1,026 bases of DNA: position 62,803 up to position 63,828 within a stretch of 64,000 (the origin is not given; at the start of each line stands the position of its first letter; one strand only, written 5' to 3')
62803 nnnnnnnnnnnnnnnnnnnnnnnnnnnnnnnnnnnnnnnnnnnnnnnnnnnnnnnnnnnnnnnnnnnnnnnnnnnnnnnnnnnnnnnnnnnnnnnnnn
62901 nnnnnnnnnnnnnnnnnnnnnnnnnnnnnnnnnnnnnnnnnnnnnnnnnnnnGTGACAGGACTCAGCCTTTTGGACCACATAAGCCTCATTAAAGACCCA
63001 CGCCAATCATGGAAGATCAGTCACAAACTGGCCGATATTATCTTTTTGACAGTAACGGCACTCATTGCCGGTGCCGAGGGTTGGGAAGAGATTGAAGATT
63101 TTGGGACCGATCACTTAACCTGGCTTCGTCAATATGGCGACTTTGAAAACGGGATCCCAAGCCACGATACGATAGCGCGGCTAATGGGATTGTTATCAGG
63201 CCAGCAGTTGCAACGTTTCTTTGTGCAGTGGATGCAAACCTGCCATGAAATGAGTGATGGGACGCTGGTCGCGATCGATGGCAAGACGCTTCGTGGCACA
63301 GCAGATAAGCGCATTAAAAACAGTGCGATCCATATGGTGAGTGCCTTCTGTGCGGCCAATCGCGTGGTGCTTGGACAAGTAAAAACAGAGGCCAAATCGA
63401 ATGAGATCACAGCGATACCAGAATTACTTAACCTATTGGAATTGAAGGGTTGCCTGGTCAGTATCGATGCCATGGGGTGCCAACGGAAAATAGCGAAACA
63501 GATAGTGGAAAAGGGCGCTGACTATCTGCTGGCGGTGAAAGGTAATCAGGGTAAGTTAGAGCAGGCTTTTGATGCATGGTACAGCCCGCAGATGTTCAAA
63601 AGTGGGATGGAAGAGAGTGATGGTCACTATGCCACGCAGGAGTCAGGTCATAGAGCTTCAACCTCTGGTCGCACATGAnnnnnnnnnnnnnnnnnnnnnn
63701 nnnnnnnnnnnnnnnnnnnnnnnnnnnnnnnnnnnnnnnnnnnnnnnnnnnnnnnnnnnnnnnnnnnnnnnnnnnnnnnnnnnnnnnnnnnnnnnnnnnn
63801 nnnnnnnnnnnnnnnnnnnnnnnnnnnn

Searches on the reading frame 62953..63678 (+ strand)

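Call 51: search_protein_families(library=pfam, proteins=[window:62953-63678:+], max_evalue=0.001)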
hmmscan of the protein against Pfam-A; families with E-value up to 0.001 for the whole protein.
window:62953-63678:+ (241 aa): 3 families
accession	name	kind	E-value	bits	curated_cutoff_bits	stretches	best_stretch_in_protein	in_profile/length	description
PF13808.11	DDE_Tnp_1_assoc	-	6.9e-32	109.8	32.3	1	8-94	2-88/88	DDE_Tnp_1-associated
PF01609.27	DDE_Tnp_1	-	1.6e-14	54.6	23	1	102-213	3-116/200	Transposase DDE domain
PF13701.12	DDE_Tnp_1_4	-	0.00014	20.7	34.7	0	12-95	43-127/435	Transposase DDE domain group 1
